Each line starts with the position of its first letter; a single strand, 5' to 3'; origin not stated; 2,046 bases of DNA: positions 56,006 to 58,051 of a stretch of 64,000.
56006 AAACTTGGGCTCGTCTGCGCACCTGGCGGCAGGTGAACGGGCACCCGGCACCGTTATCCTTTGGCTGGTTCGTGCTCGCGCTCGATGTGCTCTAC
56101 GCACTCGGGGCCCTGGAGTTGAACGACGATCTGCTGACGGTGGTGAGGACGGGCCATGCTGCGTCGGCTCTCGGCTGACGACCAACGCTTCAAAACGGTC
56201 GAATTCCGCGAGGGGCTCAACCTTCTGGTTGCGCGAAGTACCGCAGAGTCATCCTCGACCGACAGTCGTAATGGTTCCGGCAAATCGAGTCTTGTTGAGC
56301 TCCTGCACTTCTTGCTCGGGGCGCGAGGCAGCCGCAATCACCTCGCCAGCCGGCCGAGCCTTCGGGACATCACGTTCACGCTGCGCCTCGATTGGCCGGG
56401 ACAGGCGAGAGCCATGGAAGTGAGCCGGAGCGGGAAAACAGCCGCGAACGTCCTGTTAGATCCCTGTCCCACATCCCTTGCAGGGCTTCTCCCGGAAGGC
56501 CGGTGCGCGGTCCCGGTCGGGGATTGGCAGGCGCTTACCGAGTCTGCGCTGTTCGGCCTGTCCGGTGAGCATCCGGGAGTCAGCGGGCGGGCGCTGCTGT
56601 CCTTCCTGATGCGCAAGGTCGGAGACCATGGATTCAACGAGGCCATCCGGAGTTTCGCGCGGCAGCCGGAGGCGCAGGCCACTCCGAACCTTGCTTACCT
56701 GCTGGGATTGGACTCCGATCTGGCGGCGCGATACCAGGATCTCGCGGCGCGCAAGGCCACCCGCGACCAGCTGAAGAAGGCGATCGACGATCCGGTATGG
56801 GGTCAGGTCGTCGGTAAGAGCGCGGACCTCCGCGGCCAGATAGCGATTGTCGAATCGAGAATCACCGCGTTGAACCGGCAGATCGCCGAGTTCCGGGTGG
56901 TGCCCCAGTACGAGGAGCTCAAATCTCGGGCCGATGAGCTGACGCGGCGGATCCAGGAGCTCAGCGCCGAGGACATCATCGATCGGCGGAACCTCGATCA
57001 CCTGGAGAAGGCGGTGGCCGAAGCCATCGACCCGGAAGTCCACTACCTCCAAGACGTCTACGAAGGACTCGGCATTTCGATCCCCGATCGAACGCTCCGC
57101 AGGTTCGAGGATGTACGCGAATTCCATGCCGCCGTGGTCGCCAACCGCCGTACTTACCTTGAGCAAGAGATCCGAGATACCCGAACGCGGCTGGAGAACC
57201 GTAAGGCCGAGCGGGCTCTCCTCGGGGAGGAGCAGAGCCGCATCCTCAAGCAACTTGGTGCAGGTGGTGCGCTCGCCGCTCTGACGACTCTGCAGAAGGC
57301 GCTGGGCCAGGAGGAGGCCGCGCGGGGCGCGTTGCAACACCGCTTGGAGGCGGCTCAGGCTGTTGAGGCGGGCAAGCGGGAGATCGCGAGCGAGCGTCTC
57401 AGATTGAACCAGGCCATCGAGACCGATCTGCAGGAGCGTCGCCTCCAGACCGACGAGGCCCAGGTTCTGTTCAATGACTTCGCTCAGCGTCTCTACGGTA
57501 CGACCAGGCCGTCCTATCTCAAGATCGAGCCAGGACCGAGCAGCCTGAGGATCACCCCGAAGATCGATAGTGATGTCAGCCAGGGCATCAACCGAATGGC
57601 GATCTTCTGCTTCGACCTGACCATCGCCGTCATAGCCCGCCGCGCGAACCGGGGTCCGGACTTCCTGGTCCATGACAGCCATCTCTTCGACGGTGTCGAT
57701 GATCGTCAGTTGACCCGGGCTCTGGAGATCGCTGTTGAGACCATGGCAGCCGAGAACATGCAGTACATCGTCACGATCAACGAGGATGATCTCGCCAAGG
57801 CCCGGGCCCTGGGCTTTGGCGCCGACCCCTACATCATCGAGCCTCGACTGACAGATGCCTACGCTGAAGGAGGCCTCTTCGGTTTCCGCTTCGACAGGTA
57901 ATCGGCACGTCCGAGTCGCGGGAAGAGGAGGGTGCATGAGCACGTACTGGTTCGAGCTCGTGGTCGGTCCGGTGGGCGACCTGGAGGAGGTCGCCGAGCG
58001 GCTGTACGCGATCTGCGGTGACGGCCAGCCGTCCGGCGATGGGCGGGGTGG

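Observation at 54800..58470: Lower-GC islet carrying an ABC-3C-like three-component conflict (defence) cassette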

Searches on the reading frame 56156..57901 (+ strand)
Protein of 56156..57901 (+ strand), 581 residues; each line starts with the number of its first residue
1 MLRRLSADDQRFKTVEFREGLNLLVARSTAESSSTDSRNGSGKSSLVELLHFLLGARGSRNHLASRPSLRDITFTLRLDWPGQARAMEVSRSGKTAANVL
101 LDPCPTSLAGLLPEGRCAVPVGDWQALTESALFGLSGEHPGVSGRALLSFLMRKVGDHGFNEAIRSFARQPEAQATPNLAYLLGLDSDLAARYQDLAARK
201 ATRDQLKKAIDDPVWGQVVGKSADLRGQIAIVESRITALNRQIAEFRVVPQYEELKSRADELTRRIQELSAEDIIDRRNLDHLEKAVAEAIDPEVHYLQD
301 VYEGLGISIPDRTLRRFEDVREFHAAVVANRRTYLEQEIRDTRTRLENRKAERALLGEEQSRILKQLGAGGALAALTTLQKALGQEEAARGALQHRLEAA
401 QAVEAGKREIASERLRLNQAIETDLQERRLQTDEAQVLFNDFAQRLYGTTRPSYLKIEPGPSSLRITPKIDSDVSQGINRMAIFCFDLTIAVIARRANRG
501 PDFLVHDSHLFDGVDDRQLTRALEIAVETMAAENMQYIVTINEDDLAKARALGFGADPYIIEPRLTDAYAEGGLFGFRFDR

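Call 3: search_protein_families(library=pfam, proteins=[window:56156-57901:+], max_evalue=1)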
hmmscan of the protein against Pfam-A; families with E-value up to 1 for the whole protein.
window:56156-57901:+ (581 aa): 9 families
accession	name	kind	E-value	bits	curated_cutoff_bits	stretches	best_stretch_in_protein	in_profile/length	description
PF10088.15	DUF2326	-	1.1e-37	129.3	28.7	1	443-579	2-141/141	Uncharacterised protein conserved in bacteria (DUF2326)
PF20275.3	CTD10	-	2.5e-18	67.3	28.1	1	278-403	1-133/134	C-terminal domain 10 of the ABC-three component (ABC-3C) systems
PF13476.12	AAA_23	-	0.00039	21.5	27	1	13-74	13-65/201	AAA domain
PF13304.12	AAA_21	-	0.0026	18.3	27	1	38-68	7-40/304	AAA domain, putative AbiEii toxin, Type IV TA system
PF02463.25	SMC_N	-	0.0075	16.2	40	1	38-61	32-55/220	RecF/RecN/SMC N terminal domain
PF18327.6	PRODH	-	0.054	14.2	26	1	162-199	5-42/48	Proline utilization A proline dehydrogenase N-terminal domain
PF14389.11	Lzipper-MIP1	-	0.13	13.1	32.2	0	377-402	14-39/84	Leucine-zipper of ternary complex factor MIP1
PF11692.13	DUF3289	-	0.31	11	25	1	271-311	155-195/272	Protein of unknown function (DUF3289)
PF08286.16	Spc24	-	0.98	10.1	25.3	1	253-332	21-84/109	Spc24 subunit of Ndc80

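Call 4: search_protein_families(library=padloc, proteins=[window:56156-57901:+], max_evalue=1)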
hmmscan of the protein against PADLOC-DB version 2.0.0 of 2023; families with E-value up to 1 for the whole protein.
window:56156-57901:+ (581 aa): 12 families
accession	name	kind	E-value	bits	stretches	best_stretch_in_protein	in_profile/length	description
PDLC04774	PDC-M68B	-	2.9e-137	456.7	1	1-579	1-581/581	-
PDLC03859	LmuB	-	4.7e-10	37.3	2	212-549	269-591/611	-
PDLC03860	LmuB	-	1.4e-07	28.5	2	157-548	145-526/565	-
PDLC03863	LmuB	-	5.3e-05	20.1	2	4-67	7-61/610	-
PDLC04135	mad3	-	0.00035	18.2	1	39-67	31-59/374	mads_3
PDLC00533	JetD1|JetD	-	0.011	12.7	1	247-365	38-155/409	DUF2220; DUF3322; DUF2399 domain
PDLC02980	AriA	-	0.012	13.6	1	38-61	7-30/304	-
PDLC00582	JetC3|JetC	-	0.015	11.1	1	226-445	818-1032/1472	DUF3584 domain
PDLC03865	LmuB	-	0.075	9.2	1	225-361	369-491/1007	-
PDLC00252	LmuB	-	0.079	9.7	1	9-57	15-53/554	AAA ATPase domain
PDLC02723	PbeC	-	0.1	9.1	1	247-372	216-342/618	PbeC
PDLC03862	LmuB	-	0.32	7.2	1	187-300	200-311/643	-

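Call 5: search_protein_families(library=ncbifam, proteins=[window:56156-57901:+], max_evalue=1)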
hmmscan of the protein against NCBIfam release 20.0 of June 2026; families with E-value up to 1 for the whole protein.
window:56156-57901:+ (581 aa): 3 families
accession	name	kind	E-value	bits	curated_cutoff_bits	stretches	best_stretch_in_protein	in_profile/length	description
NF045780.1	TrlF_fam_ATP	equivalog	0.0016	17.3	350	1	40-431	319-709/944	TrlF family AAA-like ATPase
TIGR02169.1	SMC_prok_A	equivalog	0.0029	15.3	729.4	1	181-367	760-941/1165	chromosome segregation protein SMC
NF041034.1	Rad50_Sulf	equivalog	0.026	12.4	1000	1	232-419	445-625/872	DNA double-strand break repair ATPase Rad50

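Call 10: search_solved_structures(query=window:56156-57901:+, max_evalue=1)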
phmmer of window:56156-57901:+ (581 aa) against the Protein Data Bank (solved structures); distinct sequences matched with E-value up to 1: 1.
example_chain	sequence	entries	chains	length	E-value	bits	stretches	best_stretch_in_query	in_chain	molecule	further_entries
6zz6_A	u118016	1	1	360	0.39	12.8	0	34-84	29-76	Structural maintenance of chromosomes protein 1,Structural maintenance of chromosomes prot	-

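Call 14: find_homologous_proteins(query=window:56156-57901:+)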
Query window:56156-57901:+ (581 aa): 374 proteins with E <= 0.001 among 8000 candidates; the best 120 are listed.
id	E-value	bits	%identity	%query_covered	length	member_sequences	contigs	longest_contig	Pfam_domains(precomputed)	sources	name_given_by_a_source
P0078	0.0e+0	1265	100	100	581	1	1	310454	PF10088.16,PF20275.4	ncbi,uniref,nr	ncbi:DUF2326 domain-containing protein [Actinomadura craniellae]|uniref:DUF2326 domain-containing pr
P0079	1.6e-291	986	81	98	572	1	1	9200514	PF10088.16,PF20275.4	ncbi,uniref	ncbi:ABC-three component system protein [Spirillospora sp. CA-294931]|uniref:ABC-three component sys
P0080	2.9e-291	985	77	100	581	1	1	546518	PF10088.16,PF20275.4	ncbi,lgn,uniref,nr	ncbi:ABC-three component system protein [Nonomuraea pusilla]|uniref:Uncharacterized protein YydD, co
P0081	4.3e-251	853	67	100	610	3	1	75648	PF10088.16,PF20275.4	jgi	jgi:uncharacterized protein YydD (DUF2326 family)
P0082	1.6e-250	851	66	100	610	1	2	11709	PF10088.16,PF20275.4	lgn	-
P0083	1.8e-250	851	68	100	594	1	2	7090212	PF10088.16,PF20275.4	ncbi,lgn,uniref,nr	ncbi:ABC-three component system protein [Peterkaempfera bronchialis]|uniref:DUF2326 domain-containin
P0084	1.9e-250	851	76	87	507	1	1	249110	PF10088.16,PF20275.4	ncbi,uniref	ncbi:ABC-three component system protein [Nonomuraea sp. NPDC049504]|uniref:ABC-three component syste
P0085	3.4e-248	843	67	100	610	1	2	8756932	PF10088.16,PF20275.4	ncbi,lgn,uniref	ncbi:ABC-three component system protein [Streptomyces sp. NBC_01506]|uniref:ABC-three component syst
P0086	5.1e-248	842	67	100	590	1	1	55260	PF10088.16,PF20275.4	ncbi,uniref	ncbi:ABC-three component system protein [Streptomyces sp. NPDC058469]|uniref:ABC-three component sys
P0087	5.6e-248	842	67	100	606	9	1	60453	PF10088.16,PF20275.4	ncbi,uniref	ncbi:ABC-three component system protein [Streptomyces sp. NPDC047985]|uniref:ABC-three component sys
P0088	1.4e-247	841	67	100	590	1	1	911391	PF10088.16,PF20275.4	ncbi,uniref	ncbi:ABC-three component system protein [Streptomyces sp. NPDC048504]|uniref:ABC-three component sys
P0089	1.1e-246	838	66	100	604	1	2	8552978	PF10088.16,PF20275.4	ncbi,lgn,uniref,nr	ncbi:ABC-three component system protein [Streptomyces sp. NBC_01497]|uniref:ABC-three component syst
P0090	1.2e-246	838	67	100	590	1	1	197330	PF10088.16,PF20275.4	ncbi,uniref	ncbi:ABC-three component system protein [Streptomyces sp. NPDC001833]|uniref:ABC-three component sys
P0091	1.7e-246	837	66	100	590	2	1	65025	PF10088.16,PF20275.4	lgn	-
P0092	2.5e-246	837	67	100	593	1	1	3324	PF10088.16,PF20275.4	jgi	jgi:uncharacterized protein YydD (DUF2326 family)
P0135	5.3e-199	681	56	100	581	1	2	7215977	PF10088.16,PF20275.4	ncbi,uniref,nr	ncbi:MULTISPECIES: ABC-three component system protein [Actinoalloteichus]|uniref:DUF2326 domain-cont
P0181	8.3e-191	654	53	100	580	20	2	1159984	PF10088.16,PF20275.4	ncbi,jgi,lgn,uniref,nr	ncbi:ABC-three component system protein [Micromonospora sp. HM5-17]|uniref:ABC-three component syste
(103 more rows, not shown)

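Call 32: search_solved_structures(query=A2, max_evalue=1, show_alignments=3)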
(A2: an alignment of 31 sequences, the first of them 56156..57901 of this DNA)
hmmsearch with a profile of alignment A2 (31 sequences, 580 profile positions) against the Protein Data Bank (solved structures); distinct sequences matched with E-value up to 1: 1.
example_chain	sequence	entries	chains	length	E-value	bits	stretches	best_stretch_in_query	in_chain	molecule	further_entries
6zz6_A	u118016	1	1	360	0.15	13.9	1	39-132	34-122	Structural maintenance of chromosomes protein 1,Structural maintenance of chromosomes prot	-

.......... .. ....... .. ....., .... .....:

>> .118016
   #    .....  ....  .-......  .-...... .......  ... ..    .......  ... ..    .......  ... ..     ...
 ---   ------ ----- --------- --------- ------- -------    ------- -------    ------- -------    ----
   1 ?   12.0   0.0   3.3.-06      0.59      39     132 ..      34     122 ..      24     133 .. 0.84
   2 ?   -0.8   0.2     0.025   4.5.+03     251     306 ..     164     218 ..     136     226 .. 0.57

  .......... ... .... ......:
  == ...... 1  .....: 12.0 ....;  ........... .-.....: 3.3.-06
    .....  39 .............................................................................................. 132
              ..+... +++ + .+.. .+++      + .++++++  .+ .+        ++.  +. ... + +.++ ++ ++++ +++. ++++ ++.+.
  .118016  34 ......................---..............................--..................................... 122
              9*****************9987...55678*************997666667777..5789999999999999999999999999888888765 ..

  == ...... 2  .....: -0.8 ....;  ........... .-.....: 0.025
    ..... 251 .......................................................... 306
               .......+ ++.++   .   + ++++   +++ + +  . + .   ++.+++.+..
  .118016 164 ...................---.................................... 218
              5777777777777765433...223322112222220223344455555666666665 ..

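Call 33: find_related_loci(query=A2, collection=genome_contigs, flank=7000)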
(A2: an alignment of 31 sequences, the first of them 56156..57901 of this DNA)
Query A2 (581 aa) in genome_contigs; peptide patterns used: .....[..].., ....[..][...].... (x = any residue, [..] = any of these).
599 stretches matched a pattern (row limit reached: there are more); 462 encode a relative of the query (tblastn E <= 1e-3); the best 80 are kept; 80 distinct loci.
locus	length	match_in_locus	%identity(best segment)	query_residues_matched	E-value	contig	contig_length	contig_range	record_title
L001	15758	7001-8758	81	1-581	0e+0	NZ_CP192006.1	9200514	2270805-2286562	Spirillospora sp. CA-294931 chromosome, complete genome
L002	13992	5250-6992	77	1-581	0e+0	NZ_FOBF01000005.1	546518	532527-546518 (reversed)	Nonomuraea pusilla strain DSM 43357, whole genome shotgun sequence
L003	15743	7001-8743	70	1-581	0e+0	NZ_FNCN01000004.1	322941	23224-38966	Sinosporangium album strain CPCC 201354, whole genome shotgun sequence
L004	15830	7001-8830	67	1-581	0e+0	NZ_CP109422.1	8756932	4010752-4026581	Streptomyces sp. NBC_01506 chromosome, complete genome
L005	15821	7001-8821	63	1-581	0e+0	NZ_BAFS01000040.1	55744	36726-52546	Nocardia asiatica NBRC 100129, whole genome shotgun sequence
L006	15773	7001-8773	65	1-580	0e+0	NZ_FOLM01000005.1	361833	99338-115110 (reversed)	Streptomyces aidingensis strain CGMCC 4.5739, whole genome shotgun sequence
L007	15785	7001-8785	64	1-569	0e+0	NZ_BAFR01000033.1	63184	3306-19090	Nocardia araoensis NBRC 100135, whole genome shotgun sequence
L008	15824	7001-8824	63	1-580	0e+0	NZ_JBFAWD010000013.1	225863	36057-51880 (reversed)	Nocardia sp. NPDC052112 NPDC052112_146_G9.ctg-0013, whole genome shotgun sequence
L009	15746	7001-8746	59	1-579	0e+0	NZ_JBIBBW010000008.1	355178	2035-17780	Streptomyces sp. NPDC012835 NPDC012835_192_D10.ctg-0008, whole genome shotgun sequence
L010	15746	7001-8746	58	1-579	0e+0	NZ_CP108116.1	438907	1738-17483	Streptomyces sp. NBC_00212 plasmid unnamed1, complete sequence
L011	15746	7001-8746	58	1-579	0e+0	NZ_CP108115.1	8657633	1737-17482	Streptomyces sp. NBC_00212 chromosome, complete genome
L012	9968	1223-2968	58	1-579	0e+0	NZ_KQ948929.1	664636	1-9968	Streptomyces caeruleatus strain NRRL B-24802 PRJNA299234_s006, whole genome shotgun sequence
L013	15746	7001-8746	58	1-579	0e+0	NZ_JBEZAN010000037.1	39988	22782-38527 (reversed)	Streptomyces sp. NPDC045470 NPDC045470_152_G5.ctg-0037, whole genome shotgun sequence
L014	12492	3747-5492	58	1-579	0e+0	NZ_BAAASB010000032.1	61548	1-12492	Streptomyces amakusaensis strain JCM 4167 sequence32, whole genome shotgun sequence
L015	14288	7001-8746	58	1-579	0e+0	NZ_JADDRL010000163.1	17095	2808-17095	Streptomyces olivochromogenes strain A53 163, whole genome shotgun sequence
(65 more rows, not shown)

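Call 55: predict_structure(alignment_id=A2)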
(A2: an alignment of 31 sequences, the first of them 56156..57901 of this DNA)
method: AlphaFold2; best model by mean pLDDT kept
length: 581 residues; sequences in the alignment: 31
mean_pLDDT: 83.6   pTM: 0.68
mean pLDDT of the five models: 83.6, 80.8, 78.9, 77.8, 77.3
residues with pLDDT >= 90: 240; 70-90: 234; 50-70: 92; < 50: 15
segments of 3 or more residues with pLDDT < 50: 34-40
pLDDT, mean of each block of 10 residues (from residue 1): 93 92 85 51 79 82 82 94 91 91 78 75 91 88 89 67 70 89 94 90 80 63 87 92 73 76 89 88 80 53 65 68 75 88 91 89 73 76 91 87 85 93 94 95 90 90 89 75 93 95 91 89 96 96 91 95 77 62 39
secondary structure, 60 per line:
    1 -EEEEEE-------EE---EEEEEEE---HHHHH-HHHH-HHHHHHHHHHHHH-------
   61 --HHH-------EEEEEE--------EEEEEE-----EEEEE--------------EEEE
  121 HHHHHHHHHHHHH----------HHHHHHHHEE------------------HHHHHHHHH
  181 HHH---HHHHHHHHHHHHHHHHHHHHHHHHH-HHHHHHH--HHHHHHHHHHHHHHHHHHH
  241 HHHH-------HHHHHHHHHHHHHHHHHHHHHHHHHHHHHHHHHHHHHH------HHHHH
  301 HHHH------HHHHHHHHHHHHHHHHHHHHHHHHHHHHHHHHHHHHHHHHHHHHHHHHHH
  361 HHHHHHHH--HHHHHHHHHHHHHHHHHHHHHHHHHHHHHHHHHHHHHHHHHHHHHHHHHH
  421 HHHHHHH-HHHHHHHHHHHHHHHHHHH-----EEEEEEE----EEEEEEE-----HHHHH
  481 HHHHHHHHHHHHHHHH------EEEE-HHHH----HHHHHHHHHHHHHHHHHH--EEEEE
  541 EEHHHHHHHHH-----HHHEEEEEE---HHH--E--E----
elements in order: E2-7 E20-26 H30-34 H36-39 H41-53 E73-78 E87-92 E98-102 E117-120 H121-133 H144-151 H172-183 H187-211 H213-219 H222-244 H252-289 H296-304 H311-368 H371-427 H429-447 E453-459 E464-470 H476-496 E503-506 H508-511 H516-533 E536-542 H543-551 E560-565

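Call 57: fold_search(model_id=the predicted structure, library=pdb)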
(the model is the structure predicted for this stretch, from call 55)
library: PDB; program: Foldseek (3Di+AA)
matches with E <= 10: 1010; with E <= 0.001: 76
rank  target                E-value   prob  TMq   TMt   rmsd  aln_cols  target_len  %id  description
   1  9a6c_A                4.0e-25  1.00  0.58  0.58  32.7       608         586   18  Integrative model of YYDD-YYDB by crosslinking MS and deep learning (released 2024-09-18)
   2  9uxh_F                2.8e-15  1.00  0.38  0.34  33.5       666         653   14  type II Lamassu, LmuACB with DNA (released 2026-03-25)
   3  9hqx_f                7.9e-13  1.00  0.39  0.37  31.9       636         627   14  Salmonella enterica Lamassu LmuACB bound to DNA duplex (released 2025-10-01)
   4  9hqu_A                8.3e-13  1.00  0.39  0.36  31.4       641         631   12  Salmonella enterica Lamassu LmuACB in nuclease sequestration state (released 2025-10-01)
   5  9hqx_B                9.5e-12  1.00  0.39  0.36  33.2       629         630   14  Salmonella enterica Lamassu LmuACB bound to DNA duplex (released 2025-10-01)
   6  9nyg_B                2.4e-10  1.00  0.38  0.39  30.0       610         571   13  LmuABC-DNA (released 2025-12-17)
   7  7zr1_C                5.4e-10  1.00  0.33  0.25  51.7       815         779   14  Chaetomium thermophilum Mre11-Rad50-Nbs1 complex bound to ATPyS (composite structure) (released 2023-01-11)
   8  9ux7_A                9.4e-10  1.00  0.36  0.37  35.1       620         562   12  CryoEM Structure of LmuAB-DNA complex (released 2026-03-25)
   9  5xei                  1.6e-09  1.00  0.32  0.35  14.1       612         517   13  Crystal structure of the Smc head domain with a coiled coil and joint derived from Pyrococcus yayanosii (released 2017-06-07)
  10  7yzp_C                2.4e-09  1.00  0.35  0.44  19.4       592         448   15  Hairpin-bound state of the E. coli Mre11-Rad50 (SbcCD) head complex bound to ADP and a DNA hairpin (released 2022-08-17)
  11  7zr1_D                3.0e-09  1.00  0.34  0.26  51.0       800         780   13  Chaetomium thermophilum Mre11-Rad50-Nbs1 complex bound to ATPyS (composite structure) (released 2023-01-11)
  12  9q9k_A                3.3e-09  1.00  0.38  0.45  15.9       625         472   12  Cryo-EM structure of human Mre11-Rad50 (MR) complex bound to DNA and telomeric factor TRF2 fragment (438-542) (released 2025-10-01)
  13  9q9h_A                4.7e-09  1.00  0.34  0.39  20.3       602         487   14  Cryo-EM structure of human Mre11-Rad50 complex bound to DNA (released 2025-10-01)
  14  8wjn_A                6.5e-09  1.00  0.32  0.37  19.3       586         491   13  Cryo-EM structure of 6-subunit Smc5/6 head region (released 2024-06-26)
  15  5da9_A                7.7e-09  1.00  0.31  0.40  29.1       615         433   12  ATP-gamma-S bound Rad50 from Chaetomium thermophilum in complex with the Rad50-binding domain of Mre11 (released 2016-03-02)
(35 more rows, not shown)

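Call 83: search_protein_families(library=pfam, proteins=[P0083, P0181, P0135], max_evalue=1)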
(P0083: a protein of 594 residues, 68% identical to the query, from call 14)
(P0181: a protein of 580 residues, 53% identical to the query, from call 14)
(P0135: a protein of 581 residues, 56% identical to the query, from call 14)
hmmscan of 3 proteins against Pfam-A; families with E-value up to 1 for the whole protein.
P0083 (594 aa): 5 families
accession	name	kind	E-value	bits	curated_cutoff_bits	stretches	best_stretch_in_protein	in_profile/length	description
PF10088.15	DUF2326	-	1.2e-39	135.6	28.7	1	443-579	2-141/141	Uncharacterised protein conserved in bacteria (DUF2326)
PF20275.3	CTD10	-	1.7e-18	67.9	28.1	1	278-401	1-131/134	C-terminal domain 10 of the ABC-three component (ABC-3C) systems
PF13476.12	AAA_23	-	0.011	16.8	27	1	13-61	13-50/201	AAA domain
PF13304.12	AAA_21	-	0.015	15.8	27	1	38-64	7-33/304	AAA domain, putative AbiEii toxin, Type IV TA system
PF02463.25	SMC_N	-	0.28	11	40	1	38-59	32-53/220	RecF/RecN/SMC N terminal domain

P0181 (580 aa): 2 families
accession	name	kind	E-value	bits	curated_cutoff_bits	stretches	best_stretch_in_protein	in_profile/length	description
PF10088.15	DUF2326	-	1.8e-35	122.1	28.7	1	444-580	2-141/141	Uncharacterised protein conserved in bacteria (DUF2326)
PF20275.3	CTD10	-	5.8e-21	75.9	28.1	1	279-405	1-134/134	C-terminal domain 10 of the ABC-three component (ABC-3C) systems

P0135 (581 aa): 6 families
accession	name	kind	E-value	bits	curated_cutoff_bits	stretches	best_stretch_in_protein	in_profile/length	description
PF10088.15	DUF2326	-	1.6e-36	125.6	28.7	1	445-581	2-141/141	Uncharacterised protein conserved in bacteria (DUF2326)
PF20275.3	CTD10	-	1.8e-16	61.3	28.1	1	281-406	2-134/134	C-terminal domain 10 of the ABC-three component (ABC-3C) systems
PF02463.25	SMC_N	-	0.026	14.4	40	1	38-61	32-55/220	RecF/RecN/SMC N terminal domain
PF13476.12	AAA_23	-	0.074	14.1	27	1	14-60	14-49/201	AAA domain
PF24922.1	ACBP4_C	-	0.35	11.6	31.2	0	330-390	36-97/105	Acyl-CoA-binding domain-containing protein 4-6, C-terminal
PF11418.13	Scaffolding_pro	-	0.38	11.8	25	0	227-296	31-95/100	Phi29 scaffolding protein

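Call 86: search_dna_similar(query=window:56156-57901:+, collection=phages, mode=protein, max_rows=10, max_evalue=0.001)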
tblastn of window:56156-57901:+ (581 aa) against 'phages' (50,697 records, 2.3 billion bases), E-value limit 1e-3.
No match.

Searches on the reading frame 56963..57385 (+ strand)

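Call 83: search_protein_families(library=pfam, proteins=[window:56963-57385:+], max_evalue=1)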
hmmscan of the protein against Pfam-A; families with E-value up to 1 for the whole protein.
seq(141 aa): 6 families
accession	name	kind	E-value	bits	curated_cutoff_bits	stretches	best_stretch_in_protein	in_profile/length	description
PF20275.3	CTD10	-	1.6e-19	71.3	28.1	1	9-134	1-133/134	C-terminal domain 10 of the ABC-three component (ABC-3C) systems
PF14573.12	PP-binding_2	-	0.063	14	32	1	21-64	48-90/96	Acyl-carrier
PF11761.13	CbiG_mid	-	0.08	13.6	22.7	1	46-82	15-51/88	Cobalamin biosynthesis central region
PF11692.13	DUF3289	-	0.099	12.6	25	1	3-42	156-195/272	Protein of unknown function (DUF3289)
PF14389.11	Lzipper-MIP1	-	0.14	13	32.2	0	108-132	14-38/84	Leucine-zipper of ternary complex factor MIP1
PF05859.17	Mis12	-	0.68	10.1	25.7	0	61-97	112-148/231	Mis12 protein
